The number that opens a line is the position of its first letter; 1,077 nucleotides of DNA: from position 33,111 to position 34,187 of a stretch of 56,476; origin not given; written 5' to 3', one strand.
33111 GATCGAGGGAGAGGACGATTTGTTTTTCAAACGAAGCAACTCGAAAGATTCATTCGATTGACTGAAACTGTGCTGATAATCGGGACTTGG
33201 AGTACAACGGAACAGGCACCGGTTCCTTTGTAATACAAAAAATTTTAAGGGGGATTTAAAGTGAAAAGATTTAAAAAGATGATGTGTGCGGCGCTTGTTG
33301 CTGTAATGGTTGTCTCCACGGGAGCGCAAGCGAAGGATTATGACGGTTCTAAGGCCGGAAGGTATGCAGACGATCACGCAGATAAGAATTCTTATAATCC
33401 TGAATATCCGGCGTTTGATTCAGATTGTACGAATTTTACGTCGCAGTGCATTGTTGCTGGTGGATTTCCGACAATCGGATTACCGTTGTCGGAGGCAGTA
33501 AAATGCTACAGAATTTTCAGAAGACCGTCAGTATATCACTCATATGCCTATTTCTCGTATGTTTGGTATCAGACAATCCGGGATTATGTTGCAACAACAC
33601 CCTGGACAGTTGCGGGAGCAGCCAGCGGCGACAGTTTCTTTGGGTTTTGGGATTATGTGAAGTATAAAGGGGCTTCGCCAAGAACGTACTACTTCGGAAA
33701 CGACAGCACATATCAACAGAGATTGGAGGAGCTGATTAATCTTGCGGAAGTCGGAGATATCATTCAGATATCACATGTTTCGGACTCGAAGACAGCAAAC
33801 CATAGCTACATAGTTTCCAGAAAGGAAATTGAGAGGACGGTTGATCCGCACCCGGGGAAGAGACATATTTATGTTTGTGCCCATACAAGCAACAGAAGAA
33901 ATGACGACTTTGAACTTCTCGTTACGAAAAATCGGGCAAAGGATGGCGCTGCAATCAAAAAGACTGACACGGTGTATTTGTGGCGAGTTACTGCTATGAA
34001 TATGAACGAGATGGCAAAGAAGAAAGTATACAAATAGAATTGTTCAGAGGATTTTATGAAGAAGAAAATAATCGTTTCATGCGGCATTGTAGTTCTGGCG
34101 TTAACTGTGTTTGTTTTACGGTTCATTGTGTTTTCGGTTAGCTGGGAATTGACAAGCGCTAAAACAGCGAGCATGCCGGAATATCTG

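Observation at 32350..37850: Low-GC island: secreted cysteine amidase bracketed by two paralogous membrane proteins and coupled to a tandem MacB/FtsX-type ABC machine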

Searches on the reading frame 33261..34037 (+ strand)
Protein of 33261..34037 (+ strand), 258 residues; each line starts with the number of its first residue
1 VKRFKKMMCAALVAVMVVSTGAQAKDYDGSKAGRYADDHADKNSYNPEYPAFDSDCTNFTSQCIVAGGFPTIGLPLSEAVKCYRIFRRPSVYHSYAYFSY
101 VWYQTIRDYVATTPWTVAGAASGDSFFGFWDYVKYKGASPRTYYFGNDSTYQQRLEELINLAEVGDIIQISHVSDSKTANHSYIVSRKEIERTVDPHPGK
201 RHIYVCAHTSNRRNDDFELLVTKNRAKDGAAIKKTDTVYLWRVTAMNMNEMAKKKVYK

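Call 3: search_protein_families(library=pfam, proteins=[window:33261-34037:+], max_evalue=1)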
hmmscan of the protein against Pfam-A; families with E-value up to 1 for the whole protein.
window:33261-34037:+ (258 aa): 1 family
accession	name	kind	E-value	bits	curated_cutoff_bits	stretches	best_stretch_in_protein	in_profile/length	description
PF12671.13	Amidase_6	-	2.7e-20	73.6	23.2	1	27-224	2-156/163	Putative amidase domain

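Call 4: search_protein_families(library=ncbifam, proteins=[window:33261-34037:+], max_evalue=1)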
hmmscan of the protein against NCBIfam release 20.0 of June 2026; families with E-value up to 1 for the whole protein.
window:33261-34037:+ (258 aa): 0 families

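Call 13: find_homologous_proteins(query=window:33261-34037:+, max_evalue=0.001)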
Query window:33261-34037:+ (258 aa): 5 proteins with E <= 0.001 among 1648 candidates.
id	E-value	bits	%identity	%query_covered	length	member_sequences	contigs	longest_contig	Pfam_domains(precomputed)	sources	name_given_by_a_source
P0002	6.5e-175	598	100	100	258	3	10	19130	PF12671.14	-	-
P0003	3.7e-35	140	39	99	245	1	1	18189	PF12671.14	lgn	-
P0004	2.6e-33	134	39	98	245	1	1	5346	PF12671.14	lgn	-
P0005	2.0e-28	118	36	98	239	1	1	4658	PF12671.14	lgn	-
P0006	2.7e-27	114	35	95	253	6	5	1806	PF12671.14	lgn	-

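Call 14: find_encoding_contigs(protein=P0003, flank=10000, max_places=4)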
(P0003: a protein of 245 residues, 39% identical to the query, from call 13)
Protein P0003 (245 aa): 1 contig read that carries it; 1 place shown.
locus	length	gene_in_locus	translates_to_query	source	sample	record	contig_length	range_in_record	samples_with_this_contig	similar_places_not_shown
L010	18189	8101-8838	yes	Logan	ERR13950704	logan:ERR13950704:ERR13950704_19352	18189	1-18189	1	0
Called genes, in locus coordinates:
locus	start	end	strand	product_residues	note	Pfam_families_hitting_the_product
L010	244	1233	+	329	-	PF00389:2-Hacid_dh, PF02826:2-Hacid_dh_C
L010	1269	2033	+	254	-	PF00160:Pro_isomerase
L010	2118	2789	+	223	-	PF00072:Response_reg, PF00486:Trans_reg_C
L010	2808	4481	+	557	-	PF00672:HAMP, PF00512:HisKA, PF02518:HATPase_c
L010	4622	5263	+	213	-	PF07685:GATase_3, PF00117:GATase, PF01174:SNO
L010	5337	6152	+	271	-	PF00977:His_biosynth, PF03060:NMO (faint)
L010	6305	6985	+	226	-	PF03167:UDG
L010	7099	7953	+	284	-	PF02311:AraC_binding, PF07883:Cupin_2, PF12833:HTH_18, PF00165:HTH_AraC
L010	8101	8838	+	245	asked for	PF12671:Amidase_6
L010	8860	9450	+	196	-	-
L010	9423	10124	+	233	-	PF03193:RsgA_GTPase (weak), PF00005:ABC_tran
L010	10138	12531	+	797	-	PF02687:FtsX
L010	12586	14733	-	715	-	-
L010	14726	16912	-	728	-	PF03176:MMPL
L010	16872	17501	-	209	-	PF03729:DUF308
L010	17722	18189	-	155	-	?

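Call 15: find_encoding_contigs(protein=P0004, flank=10000, max_places=4)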
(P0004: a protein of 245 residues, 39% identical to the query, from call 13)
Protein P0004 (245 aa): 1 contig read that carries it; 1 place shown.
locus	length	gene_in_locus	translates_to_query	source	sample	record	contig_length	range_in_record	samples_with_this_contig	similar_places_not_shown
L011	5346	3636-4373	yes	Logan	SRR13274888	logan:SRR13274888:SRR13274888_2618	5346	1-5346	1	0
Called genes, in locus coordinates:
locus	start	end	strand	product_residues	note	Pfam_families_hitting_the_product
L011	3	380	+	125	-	?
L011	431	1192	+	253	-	PF00977:His_biosynth, PF01207:Dus (faint), PF02581:TMP-TENI (faint), PF03060:NMO (faint)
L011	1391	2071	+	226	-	PF03167:UDG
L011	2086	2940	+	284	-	PF02311:AraC_binding, PF07883:Cupin_2, PF12833:HTH_18, PF00165:HTH_AraC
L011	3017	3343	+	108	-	-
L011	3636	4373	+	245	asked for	PF12671:Amidase_6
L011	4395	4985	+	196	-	-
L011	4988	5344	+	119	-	?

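Call 16: find_encoding_contigs(protein=P0005, flank=10000, max_places=4)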
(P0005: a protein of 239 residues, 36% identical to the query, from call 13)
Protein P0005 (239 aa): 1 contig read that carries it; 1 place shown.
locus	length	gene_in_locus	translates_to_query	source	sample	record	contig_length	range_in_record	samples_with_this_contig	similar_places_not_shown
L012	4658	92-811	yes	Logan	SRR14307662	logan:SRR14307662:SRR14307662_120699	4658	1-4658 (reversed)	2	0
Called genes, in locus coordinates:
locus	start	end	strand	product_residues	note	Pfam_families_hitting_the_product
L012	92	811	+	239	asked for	PF12671:Amidase_6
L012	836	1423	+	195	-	-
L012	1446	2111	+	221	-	PF00005:ABC_tran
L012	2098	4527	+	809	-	PF02687:FtsX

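Call 31: search_solved_structures(query=window:33261-34037:+, max_evalue=10, show_alignments=2)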
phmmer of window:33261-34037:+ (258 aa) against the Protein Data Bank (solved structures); distinct sequences matched with E-value up to 10: 0.

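Call 52: find_related_loci(query=A3, collection=genome_contigs, flank=10000)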
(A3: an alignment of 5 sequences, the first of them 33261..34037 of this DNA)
Query A3 (258 aa) in genome_contigs; peptide patterns used: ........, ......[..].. (x = any residue, [..] = any of these).
46 stretches matched a pattern; 9 encode a relative of the query (tblastn E <= 1e-3); 9 distinct loci.
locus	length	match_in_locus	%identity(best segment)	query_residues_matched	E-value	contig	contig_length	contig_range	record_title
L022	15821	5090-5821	38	3-254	1e-41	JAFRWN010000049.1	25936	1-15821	MAG: Lachnospiraceae bacterium isolate RGIG2862 Goat_Omasum.Co__c797997, whole genome shotgun sequence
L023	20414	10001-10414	30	27-214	2e-9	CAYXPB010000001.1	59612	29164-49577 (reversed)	MAG TPA_asm: uncultured Acetivibrio sp. isolate binchicken_co39_530 genome assembly, contig: NODE_1118_length_59612_cov_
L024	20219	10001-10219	34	1-76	7e-7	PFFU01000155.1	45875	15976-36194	MAG: Candidatus Aquicultor secundus isolate CG17_big_fil_post_rev_8_21_14_2_50_50_24 CG17_8_21_14_2.50_scaffold_1103_c,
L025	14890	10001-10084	61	46-73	1e-6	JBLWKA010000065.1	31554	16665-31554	MAG: Oscillochloridaceae bacterium umkhey_bin13 bin13_contig_65, whole genome shotgun sequence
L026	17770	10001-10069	70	46-68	1e-6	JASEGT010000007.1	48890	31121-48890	MAG: Actinomycetota bacterium isolate Yes70-03 NODE_7_length_48890_cov_5.351080, whole genome shotgun sequence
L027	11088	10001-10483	25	27-226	3e-6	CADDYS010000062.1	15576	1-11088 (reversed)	unidentified bacterium isolate 10 genome assembly, contig: NODE_2631_length_15576_cov_23.263642, whole genome shotgun se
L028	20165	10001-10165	42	12-72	7e-5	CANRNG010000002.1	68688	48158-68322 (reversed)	MAG: uncultured Erysipelothrix sp. isolate Lapin-021__bin66 genome assembly, contig: Lapin-021__NODE_474_length_68688_co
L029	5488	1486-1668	41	27-69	7e-5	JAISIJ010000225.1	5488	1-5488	MAG: Oscillospiraceae bacterium isolate Hm464_bin56 k119_782856, whole genome shotgun sequence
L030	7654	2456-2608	46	12-68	3e-4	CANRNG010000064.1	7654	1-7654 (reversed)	MAG: uncultured Erysipelothrix sp. isolate Lapin-021__bin66 genome assembly, contig: Lapin-021__NODE_11273_length_7654_c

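Call 55: find_related_loci(query=A3, collection=metagenome_contigs, flank=7000)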
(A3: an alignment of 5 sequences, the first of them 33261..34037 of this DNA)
Query A3 (258 aa) in metagenome_contigs; peptide patterns used: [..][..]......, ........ (x = any residue, [..] = any of these).
199 stretches matched a pattern; 44 encode a relative of the query (tblastn E <= 1e-3); 44 distinct loci.
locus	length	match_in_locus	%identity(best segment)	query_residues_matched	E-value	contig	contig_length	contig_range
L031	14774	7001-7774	100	1-258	7e-179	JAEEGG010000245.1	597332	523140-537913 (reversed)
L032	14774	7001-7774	100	1-258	7e-179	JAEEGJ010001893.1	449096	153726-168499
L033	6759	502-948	29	27-211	2e-12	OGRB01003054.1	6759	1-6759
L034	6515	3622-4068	29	27-211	5e-12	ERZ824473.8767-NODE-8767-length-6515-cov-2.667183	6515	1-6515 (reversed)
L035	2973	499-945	29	27-211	4e-12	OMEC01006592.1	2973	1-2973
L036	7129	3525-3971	29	27-211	5e-12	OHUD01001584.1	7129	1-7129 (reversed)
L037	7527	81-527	29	27-211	5e-12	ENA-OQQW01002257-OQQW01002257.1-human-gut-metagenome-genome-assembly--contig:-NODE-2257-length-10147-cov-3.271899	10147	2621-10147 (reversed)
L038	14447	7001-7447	29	27-211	5e-12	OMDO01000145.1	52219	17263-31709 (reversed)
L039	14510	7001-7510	25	18-224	2e-11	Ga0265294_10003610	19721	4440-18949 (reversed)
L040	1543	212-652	27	27-190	1e-10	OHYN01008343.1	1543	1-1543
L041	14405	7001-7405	30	27-187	7e-11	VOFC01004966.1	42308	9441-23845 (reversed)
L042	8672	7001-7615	27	1-177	1e-9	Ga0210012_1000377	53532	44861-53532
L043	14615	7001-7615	27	1-177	1e-9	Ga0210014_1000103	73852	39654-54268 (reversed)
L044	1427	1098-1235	50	23-68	3e-9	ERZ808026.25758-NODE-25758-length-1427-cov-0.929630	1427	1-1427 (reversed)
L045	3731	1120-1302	41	8-70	5e-9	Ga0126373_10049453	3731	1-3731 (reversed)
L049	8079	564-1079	29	10-215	1e-7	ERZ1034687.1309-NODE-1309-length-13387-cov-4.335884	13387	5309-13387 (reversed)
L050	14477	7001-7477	28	22-215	4e-7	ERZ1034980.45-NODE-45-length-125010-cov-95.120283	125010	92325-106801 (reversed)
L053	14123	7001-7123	43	30-75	1e-6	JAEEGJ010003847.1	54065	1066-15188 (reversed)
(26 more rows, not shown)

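Call 72: search_protein_families(library=padloc, proteins=[window:33261-34037:+], max_evalue=0.01)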
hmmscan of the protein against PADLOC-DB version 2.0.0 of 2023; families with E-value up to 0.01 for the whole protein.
window:33261-34037:+ (258 aa): 0 families

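Call 73: search_protein_families(library=phrogs, proteins=[window:33261-34037:+], max_evalue=0.01)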
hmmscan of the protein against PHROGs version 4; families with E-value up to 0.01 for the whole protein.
window:33261-34037:+ (258 aa): 0 families

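Call 76: predict_structure(alignment_id=A3)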
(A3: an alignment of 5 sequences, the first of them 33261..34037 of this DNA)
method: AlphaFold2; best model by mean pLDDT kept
length: 258 residues; sequences in the alignment: 5
mean_pLDDT: 60.9   pTM: 0.67
mean pLDDT of the five models: 60.9, 50.9, 50.2, 45.8, 44.4
residues with pLDDT >= 90: 0; 70-90: 85; 50-70: 103; < 50: 70
segments of 3 or more residues with pLDDT < 50: 16-23, 47-56, 84-96, 112-114, 116-126, 176-178, 190-199, 225-227
pLDDT, mean of each block of 10 residues (from residue 1): 55 46 62 75 51 50 72 62 45 52 56 41 45 67 79 83 81 54 70 42 64 68 57 77 72 56
secondary structure, 60 per line:
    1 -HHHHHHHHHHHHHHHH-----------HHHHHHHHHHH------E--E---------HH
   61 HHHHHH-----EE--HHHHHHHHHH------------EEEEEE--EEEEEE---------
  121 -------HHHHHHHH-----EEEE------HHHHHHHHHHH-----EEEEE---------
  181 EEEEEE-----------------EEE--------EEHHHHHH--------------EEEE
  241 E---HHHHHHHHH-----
elements in order: H2-17 H29-39 H59-66 H76-85 E98-103 E106-111 H128-135 E141-144 H151-161 E167-171 E181-186 E204-206 H217-222 E237-241 H245-253

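Call 78: fold_search(model_id=the predicted structure, library=pdb)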
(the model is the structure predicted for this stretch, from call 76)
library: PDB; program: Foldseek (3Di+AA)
matches with E <= 10: 108; with E <= 0.001: 1
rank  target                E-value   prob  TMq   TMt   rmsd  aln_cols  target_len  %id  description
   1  9a4p_A                2.2e-04  1.00  0.40  0.27   6.7       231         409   19  Integrative model of YJCM-YJCN by crosslinking MS and deep learning (released 2024-09-18)
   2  9f5t_C                1.9e-01  0.54  0.23  0.27   6.0       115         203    8  Ubiquitin C-terminal clippase BpJOS (released 2025-04-23)
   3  9f5t_A                3.6e-01  0.41  0.23  0.27   6.0       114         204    8  Ubiquitin C-terminal clippase BpJOS (released 2025-04-23)
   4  7yxx_A                8.2e-01  0.04  0.15  0.03  12.9       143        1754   12  Cryo-EM structure of USP9X (released 2022-03-02)
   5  9fpa_C                8.7e-01  0.25  0.21  0.24   6.1       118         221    8  DUBS Parachlamydia sp. PcJOS orthorhombic crystal form (released 2025-04-23)
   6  9fpa_A                8.7e-01  0.16  0.19  0.21   6.9       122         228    9  DUBS Parachlamydia sp. PcJOS orthorhombic crystal form (released 2025-04-23)
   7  5oec_A                9.2e-01  0.07  0.15  0.19   8.9        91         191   12  Human Rab32 (18-201):GDP in complex with Salmonella GtgE (21-214) C45A mutant (released 2018-01-10)
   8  8brf_BBB              9.8e-01  0.20  0.23  0.36   5.4       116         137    9  YopQ apo from Yersinia enterocolitica (released 2023-12-13)
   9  8brf_AAA              1.2e+00  0.20  0.22  0.34   5.0       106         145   10  YopQ apo from Yersinia enterocolitica (released 2023-12-13)
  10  5oed_A                1.2e+00  0.06  0.14  0.17   9.2        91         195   12  Human Rab32:GDP in complex with Salmonella GtgE C45A mutant (released 2018-01-10)
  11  9fn4_A                1.4e+00  0.14  0.18  0.20   6.9       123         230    8  DUBS Parachlamydia sp. PcJOS (released 2025-04-23)
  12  3fb9_A                1.6e+00  0.08  0.16  0.38  14.4       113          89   11  The crystal structure of the protein with unknown function from Streptococcus pneumoniae TIGR4 (released 2008-12-23)
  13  7yxy                  1.7e+00  0.02  0.13  0.03  14.2       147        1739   12  Cryo-EM structure of USP9X, local refinement of monomer (released 2022-03-02)
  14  4h4j                  2.1e+00  0.09  0.21  0.22  14.0       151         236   12  Crystal structure of a N-acetylmuramoyl-L-alanine amidase (BACUNI_02947) from Bacteroides uniformis ATCC 8492 at 1.15 A  (released 2012-10-17)
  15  5d74_B                2.2e+00  0.08  0.12  0.14   9.2        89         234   10  The crystal structure of Ly7917 (released 2016-08-17)
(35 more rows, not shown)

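Call 81: search_solved_structures(query=A3, max_evalue=10, show_alignments=2)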
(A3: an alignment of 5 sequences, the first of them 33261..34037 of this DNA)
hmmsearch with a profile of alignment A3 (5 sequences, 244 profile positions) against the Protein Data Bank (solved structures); distinct sequences matched with E-value up to 10: 28.
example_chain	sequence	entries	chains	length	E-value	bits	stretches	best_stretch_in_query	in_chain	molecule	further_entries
3lp3_A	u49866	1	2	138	0.05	16.3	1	112-220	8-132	p15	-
3k2p_A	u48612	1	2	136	0.057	16.1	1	114-220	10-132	Reverse Transcriptase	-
1hrh_A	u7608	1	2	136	0.058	16.1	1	114-220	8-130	RIBONUCLEASE H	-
1rdh_A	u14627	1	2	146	0.065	15.9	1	113-220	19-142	HIV-1 REVERSE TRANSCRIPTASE (RIBONUCLEASE H DOMAIN)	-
4qag_A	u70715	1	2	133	0.098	15.3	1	114-220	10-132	Reverse transcriptase/ribonuclease H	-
9o17_AS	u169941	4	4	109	0.22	14.2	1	156-186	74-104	Small ribosomal subunit protein uS17A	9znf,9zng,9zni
6b19_A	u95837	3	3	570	0.49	13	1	112-223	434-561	reverse transcriptase p66 subunit | Reverse transcriptase/ribonuclease H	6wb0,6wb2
7sep_A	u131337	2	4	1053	0.58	12.8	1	112-225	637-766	Gag-Pol polyprotein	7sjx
3klh_A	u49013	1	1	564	1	12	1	112-220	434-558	Reverse transcriptase/ribonuclease H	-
1ikv_A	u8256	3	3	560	1.1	11.9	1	112-220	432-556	POL POLYPROTEIN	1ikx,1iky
1ikw_A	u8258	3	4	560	1.1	11.9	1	112-220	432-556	POL POLYPROTEIN | Reverse transcriptase/ribonuclease H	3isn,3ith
2ykm_A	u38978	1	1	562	1.1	11.9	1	112-220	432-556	REVERSE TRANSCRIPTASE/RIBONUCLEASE H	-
2ykn_A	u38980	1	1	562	1.1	11.9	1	112-220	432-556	REVERSE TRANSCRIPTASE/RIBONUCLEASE H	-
3kle_A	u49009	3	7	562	1.1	11.9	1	112-220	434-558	Reverse transcriptase/ribonuclease H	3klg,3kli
6waz_A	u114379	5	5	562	1.1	11.9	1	112-220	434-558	Reverse transcriptase/ribonuclease H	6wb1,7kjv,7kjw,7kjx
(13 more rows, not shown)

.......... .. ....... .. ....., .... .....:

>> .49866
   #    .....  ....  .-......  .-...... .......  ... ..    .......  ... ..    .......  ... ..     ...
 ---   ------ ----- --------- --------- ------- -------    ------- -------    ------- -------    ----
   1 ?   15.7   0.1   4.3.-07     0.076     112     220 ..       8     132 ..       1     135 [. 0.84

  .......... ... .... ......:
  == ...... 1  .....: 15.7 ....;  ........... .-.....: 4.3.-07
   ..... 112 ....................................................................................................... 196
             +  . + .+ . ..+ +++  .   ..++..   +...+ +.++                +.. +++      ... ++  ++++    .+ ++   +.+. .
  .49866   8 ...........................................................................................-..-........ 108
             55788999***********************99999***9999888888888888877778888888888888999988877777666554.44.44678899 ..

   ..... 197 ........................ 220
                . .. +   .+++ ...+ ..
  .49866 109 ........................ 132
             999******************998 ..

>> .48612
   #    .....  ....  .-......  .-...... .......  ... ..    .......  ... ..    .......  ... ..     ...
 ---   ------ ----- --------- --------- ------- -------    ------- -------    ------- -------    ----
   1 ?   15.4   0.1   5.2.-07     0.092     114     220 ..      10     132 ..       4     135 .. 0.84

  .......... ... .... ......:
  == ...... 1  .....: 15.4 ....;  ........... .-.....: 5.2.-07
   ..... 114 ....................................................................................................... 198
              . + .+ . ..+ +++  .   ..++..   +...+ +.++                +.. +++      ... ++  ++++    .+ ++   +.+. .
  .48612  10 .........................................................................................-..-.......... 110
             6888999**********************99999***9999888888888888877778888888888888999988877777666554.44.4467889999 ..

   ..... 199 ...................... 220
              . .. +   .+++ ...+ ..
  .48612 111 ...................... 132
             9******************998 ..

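Call 92: search_protein_families(library=pfam, proteins=[L038:4712-5428:+, L038:5403-6731:+, L038:6887-7534:+, L038:7556-8209:+, L038:8219-8875:+, L038:8872-11334:+, L043:7634-8305:+, L027:10531-11088:+, L039:7636-8484:+, L038:3526-4518:-], max_evalue=0.01)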
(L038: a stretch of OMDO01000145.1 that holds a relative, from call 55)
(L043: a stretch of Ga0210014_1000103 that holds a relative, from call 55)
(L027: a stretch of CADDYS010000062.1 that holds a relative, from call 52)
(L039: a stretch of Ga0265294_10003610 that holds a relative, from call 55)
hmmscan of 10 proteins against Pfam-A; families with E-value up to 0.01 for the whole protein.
L038:4712-5428:+ (238 aa): 2 families
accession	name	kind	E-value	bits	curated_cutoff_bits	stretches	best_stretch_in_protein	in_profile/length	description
PF04397.21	LytTR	-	1e-18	67.8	22.6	1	143-226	6-95/98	LytTr DNA-binding domain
PF00072.30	Response_reg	-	9.1e-18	64.9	30.2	1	10-120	3-111/111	Response regulator receiver domain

L038:5403-6731:+ (442 aa): 2 families
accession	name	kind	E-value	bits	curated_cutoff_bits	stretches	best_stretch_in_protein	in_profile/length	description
PF14501.12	HATPase_c_5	-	3.9e-16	59.2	22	1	332-435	2-101/102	GHKL domain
PF02518.31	HATPase_c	-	0.0054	17.6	26.4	0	334-426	4-97/111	Histidine kinase-, DNA gyrase B-, and HSP90-like ATPase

L038:6887-7534:+ (215 aa): 1 family
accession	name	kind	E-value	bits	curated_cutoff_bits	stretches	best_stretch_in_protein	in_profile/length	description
PF12671.13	Amidase_6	-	2.8e-21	76.7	23.2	1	40-199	3-154/163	Putative amidase domain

L038:7556-8209:+ (217 aa): 0 families

L038:8219-8875:+ (218 aa): 11 families
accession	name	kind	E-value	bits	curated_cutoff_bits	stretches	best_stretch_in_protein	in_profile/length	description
PF00005.33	ABC_tran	-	3.1e-30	106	25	1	21-167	1-136/137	ABC transporter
PF02463.25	SMC_N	-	4.7e-08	33.2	40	1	17-213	9-212/220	RecF/RecN/SMC N terminal domain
PF13304.12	AAA_21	-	1.1e-05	26.1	27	0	138-202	236-302/304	AAA domain, putative AbiEii toxin, Type IV TA system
PF13555.12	AAA_29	-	0.0001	22.4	27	1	24-65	15-55/61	P-loop containing region of AAA domain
PF03215.21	Rad17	-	0.00047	20.6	23.8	1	10-72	23-85/186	Rad17 P-loop domain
PF03193.22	RsgA_GTPase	-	0.0016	18.7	30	1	11-61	87-136/174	RsgA GTPase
PF13191.12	AAA_16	-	0.0027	18.6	32.6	0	15-56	6-49/167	AAA ATPase domain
PF13175.12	AAA_15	-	0.0044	17.1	32.1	1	18-54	11-46/374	AAA ATPase domain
PF25201.1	nSTAND6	-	0.0052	17.3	27.7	0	20-59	7-46/148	Novel STAND NTPase 6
PF06745.19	ATPase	-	0.0053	16.6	26.6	0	18-97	5-82/231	KaiC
PF13476.12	AAA_23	-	0.0057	17.8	27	1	4-51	4-39/201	AAA domain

L038:8872-11334:+ (820 aa): 1 family
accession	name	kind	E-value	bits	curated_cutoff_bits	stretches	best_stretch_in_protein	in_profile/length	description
PF02687.27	FtsX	-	5.2e-09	36.6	25.5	2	698-810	4-117/120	FtsX-like permease C-terminal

L043:7634-8305:+ (223 aa): 0 families

L027:10531-11088:+ (186 aa): 1 family
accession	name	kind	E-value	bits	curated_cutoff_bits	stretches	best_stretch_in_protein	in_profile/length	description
PF13577.12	SnoaL_4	-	8.9e-07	29.4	24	1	128-183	72-125/126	SnoaL-like domain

L039:7636-8484:+ (282 aa): 0 families

L038:3526-4518:- (330 aa): 1 family
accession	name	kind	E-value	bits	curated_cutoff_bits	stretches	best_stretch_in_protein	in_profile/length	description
PF02517.21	Rce1-like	-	2.2e-16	60.3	22.4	1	173-265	4-93/93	Type II CAAX prenyl endopeptidase Rce1-like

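Call 101: find_encoding_contigs(protein=P0006, flank=5000, max_places=5)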
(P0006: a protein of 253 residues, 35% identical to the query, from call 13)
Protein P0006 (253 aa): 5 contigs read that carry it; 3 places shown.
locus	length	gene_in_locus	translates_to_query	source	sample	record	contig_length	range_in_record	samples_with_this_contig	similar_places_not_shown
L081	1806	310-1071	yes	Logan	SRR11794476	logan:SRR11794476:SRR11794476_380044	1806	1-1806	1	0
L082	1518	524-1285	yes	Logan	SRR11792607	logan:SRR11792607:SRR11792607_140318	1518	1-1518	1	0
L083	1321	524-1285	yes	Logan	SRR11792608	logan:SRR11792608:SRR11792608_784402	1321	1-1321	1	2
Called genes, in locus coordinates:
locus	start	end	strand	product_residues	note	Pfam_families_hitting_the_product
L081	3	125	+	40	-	?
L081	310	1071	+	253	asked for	PF12671:Amidase_6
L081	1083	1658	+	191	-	-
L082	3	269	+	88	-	?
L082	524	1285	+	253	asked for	PF12671:Amidase_6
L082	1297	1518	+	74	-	?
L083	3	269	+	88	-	?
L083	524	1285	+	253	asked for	PF12671:Amidase_6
